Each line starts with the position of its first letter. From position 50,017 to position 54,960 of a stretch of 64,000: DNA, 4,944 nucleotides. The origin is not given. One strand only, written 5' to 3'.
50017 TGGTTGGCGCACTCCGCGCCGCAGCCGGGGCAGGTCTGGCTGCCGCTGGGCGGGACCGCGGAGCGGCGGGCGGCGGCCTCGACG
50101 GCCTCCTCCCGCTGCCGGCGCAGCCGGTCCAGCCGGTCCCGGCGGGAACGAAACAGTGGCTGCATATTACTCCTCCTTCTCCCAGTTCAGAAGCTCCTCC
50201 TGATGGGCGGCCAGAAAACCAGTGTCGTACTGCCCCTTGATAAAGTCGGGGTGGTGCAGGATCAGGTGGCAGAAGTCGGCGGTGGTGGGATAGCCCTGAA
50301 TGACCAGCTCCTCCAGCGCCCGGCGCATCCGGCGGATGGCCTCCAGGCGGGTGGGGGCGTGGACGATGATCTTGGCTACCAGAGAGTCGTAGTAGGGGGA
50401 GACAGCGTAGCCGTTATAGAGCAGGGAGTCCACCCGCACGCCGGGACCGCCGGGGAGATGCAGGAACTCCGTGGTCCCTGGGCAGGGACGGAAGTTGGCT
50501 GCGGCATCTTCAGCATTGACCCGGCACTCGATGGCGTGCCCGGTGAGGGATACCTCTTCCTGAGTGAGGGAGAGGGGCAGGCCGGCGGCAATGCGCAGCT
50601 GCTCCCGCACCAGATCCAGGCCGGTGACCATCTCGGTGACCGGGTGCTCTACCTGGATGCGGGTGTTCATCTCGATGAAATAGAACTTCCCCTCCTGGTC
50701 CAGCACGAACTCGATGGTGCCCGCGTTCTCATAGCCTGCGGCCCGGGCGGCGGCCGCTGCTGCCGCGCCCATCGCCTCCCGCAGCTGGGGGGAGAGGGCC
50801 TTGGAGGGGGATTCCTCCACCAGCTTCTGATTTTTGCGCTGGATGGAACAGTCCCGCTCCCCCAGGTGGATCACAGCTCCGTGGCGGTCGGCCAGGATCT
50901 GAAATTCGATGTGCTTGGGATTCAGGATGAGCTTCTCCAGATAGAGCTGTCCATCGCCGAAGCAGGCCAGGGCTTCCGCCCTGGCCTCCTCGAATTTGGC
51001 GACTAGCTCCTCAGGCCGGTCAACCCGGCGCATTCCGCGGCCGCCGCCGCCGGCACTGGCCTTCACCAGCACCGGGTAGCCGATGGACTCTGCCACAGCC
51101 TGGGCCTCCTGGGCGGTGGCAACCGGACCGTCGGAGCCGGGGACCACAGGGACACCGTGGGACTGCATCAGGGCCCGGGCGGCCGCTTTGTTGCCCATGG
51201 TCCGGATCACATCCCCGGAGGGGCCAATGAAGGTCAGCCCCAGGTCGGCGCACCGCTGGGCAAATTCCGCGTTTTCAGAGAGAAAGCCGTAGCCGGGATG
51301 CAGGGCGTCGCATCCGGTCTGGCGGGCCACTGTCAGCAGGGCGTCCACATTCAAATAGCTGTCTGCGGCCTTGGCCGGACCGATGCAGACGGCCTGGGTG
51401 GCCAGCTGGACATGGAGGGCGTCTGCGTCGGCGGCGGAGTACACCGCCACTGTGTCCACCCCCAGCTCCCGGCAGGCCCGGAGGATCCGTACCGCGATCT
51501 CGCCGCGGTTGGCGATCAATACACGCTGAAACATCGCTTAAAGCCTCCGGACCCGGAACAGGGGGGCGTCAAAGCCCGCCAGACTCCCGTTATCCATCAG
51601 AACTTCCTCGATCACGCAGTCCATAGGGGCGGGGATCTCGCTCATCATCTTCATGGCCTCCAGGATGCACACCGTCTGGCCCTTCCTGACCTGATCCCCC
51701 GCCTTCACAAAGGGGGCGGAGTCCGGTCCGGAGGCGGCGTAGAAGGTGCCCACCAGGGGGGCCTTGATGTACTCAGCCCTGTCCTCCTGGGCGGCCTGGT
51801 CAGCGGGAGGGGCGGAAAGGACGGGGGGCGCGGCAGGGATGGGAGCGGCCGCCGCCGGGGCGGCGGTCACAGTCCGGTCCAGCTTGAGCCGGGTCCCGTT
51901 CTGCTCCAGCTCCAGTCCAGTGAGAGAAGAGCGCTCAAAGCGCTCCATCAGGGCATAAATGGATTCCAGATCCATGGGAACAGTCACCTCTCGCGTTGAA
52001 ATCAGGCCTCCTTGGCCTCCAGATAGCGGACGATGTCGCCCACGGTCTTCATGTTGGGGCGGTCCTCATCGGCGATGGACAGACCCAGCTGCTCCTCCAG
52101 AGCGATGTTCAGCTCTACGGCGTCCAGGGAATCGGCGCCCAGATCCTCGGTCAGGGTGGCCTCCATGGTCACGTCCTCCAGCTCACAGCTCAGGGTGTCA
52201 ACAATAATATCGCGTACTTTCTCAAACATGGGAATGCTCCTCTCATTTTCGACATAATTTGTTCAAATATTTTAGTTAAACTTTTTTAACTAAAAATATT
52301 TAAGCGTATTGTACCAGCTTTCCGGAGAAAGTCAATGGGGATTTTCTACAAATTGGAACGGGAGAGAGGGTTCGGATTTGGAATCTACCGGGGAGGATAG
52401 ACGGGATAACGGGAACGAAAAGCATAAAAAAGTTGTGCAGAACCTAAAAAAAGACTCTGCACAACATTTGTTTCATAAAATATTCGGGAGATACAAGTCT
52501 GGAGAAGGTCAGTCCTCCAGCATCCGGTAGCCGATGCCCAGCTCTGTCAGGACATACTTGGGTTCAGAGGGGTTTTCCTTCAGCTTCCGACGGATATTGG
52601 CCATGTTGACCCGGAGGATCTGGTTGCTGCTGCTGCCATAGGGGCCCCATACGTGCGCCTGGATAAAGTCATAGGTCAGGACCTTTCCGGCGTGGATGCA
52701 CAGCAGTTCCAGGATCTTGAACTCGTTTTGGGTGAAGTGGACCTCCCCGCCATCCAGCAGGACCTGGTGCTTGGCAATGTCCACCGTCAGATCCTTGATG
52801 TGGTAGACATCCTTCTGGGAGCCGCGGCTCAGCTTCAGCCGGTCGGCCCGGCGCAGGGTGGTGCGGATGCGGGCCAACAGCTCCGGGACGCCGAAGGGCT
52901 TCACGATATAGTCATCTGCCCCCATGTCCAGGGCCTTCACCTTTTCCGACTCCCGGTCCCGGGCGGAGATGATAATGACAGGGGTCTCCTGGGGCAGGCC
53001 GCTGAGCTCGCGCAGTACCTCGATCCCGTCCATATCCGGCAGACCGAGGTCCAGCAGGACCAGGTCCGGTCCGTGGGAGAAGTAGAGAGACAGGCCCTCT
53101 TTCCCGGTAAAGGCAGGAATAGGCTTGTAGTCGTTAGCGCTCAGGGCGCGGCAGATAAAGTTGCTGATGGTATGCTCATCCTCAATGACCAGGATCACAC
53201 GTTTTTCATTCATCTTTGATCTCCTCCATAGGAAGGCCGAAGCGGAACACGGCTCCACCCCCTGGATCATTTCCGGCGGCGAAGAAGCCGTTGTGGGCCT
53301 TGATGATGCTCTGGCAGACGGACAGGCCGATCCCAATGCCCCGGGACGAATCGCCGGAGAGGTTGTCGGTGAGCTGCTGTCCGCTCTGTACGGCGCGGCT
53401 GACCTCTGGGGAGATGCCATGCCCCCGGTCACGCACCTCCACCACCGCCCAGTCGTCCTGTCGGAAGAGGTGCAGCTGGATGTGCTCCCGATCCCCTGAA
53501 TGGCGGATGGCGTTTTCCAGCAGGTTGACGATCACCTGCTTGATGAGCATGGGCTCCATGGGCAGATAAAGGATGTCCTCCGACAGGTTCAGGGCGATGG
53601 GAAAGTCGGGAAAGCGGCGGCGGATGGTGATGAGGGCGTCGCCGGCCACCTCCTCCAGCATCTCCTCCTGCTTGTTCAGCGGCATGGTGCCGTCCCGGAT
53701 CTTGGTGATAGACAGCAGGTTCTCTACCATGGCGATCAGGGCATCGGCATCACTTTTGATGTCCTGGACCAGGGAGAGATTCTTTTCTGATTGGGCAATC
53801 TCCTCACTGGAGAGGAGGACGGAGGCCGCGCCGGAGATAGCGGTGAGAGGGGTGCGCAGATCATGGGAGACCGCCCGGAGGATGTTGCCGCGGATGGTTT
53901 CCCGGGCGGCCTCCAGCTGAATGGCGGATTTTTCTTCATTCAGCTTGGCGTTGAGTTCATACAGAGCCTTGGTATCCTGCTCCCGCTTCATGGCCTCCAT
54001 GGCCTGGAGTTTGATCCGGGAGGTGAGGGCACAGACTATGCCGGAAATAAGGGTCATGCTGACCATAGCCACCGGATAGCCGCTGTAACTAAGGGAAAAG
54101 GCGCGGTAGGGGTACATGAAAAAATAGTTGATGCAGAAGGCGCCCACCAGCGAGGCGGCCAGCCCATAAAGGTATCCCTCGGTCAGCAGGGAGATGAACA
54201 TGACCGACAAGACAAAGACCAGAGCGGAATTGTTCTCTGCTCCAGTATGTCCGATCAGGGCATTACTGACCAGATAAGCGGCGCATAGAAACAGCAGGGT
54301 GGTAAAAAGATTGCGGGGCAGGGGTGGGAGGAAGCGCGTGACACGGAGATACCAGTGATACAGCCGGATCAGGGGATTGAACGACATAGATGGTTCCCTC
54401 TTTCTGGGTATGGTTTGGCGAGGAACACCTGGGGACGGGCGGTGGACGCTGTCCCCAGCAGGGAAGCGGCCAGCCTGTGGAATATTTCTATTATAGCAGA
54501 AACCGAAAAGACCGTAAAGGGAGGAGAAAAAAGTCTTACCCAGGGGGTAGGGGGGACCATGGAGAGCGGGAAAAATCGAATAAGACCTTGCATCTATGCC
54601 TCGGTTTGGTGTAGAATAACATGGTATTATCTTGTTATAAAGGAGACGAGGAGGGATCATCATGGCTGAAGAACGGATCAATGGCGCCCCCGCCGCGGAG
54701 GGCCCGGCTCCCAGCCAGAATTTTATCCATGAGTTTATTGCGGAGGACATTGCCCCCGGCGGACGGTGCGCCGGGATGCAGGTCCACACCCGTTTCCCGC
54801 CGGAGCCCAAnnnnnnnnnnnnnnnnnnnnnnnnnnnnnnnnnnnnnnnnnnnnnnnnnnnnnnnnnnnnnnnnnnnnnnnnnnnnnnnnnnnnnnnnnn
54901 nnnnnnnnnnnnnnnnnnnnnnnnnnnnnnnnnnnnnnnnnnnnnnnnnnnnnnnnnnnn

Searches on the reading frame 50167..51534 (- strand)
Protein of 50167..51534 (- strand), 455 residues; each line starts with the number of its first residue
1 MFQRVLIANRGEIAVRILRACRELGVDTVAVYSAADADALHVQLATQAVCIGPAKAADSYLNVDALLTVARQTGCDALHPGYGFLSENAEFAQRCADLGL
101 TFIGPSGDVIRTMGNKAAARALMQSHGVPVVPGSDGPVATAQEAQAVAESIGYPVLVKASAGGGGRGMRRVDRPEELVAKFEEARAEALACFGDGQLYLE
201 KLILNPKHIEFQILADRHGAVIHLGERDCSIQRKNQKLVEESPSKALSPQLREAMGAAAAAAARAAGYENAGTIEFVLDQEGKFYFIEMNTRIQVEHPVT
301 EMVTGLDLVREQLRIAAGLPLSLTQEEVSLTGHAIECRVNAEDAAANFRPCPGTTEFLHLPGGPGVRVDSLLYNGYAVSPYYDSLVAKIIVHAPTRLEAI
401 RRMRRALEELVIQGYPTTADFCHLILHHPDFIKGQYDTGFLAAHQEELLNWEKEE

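Call 63: search_protein_families(library=pfam, proteins=[window:50167-51534:-], max_evalue=0.00001)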
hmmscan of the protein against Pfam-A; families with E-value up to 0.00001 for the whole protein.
window:50167-51534:- (455 aa): 4 families
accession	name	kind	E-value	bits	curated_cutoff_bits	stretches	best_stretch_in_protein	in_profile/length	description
PF02786.22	CPSase_L_D2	-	6.4e-78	261.5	19.8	1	116-322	2-209/211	Carbamoyl-phosphate synthase L chain, ATP binding domain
PF00289.28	Biotin_carb_N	-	3.9e-47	159.7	25.5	1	1-110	1-110/110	Biotin carboxylase, N-terminal domain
PF02785.25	Biotin_carb_C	-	1.3e-39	135.1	32.4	1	336-442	1-107/108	Biotin carboxylase C-terminal domain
PF07478.18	Dala_Dala_lig_C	-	8.5e-10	38.9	24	1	140-291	19-174/204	D-ala D-ala ligase C-terminus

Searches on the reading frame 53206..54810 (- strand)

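Call 63: search_protein_families(library=pfam, proteins=[window:53206-54810:-], max_evalue=0.00001)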
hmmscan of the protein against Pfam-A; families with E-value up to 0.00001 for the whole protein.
window:53206-54810:- (534 aa): 3 families
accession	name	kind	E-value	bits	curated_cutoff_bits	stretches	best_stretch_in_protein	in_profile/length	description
PF13493.11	DUF4118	-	4.4e-21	75.1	28.4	1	170-276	3-107/107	Domain of unknown function (DUF4118)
PF02518.31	HATPase_c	-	3.5e-20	72.9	26.4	1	420-529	3-110/111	Histidine kinase-, DNA gyrase B-, and HSP90-like ATPase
PF00512.31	HisKA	-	3.9e-13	49.7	26.9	1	307-374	2-66/66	His Kinase A (phospho-acceptor) domain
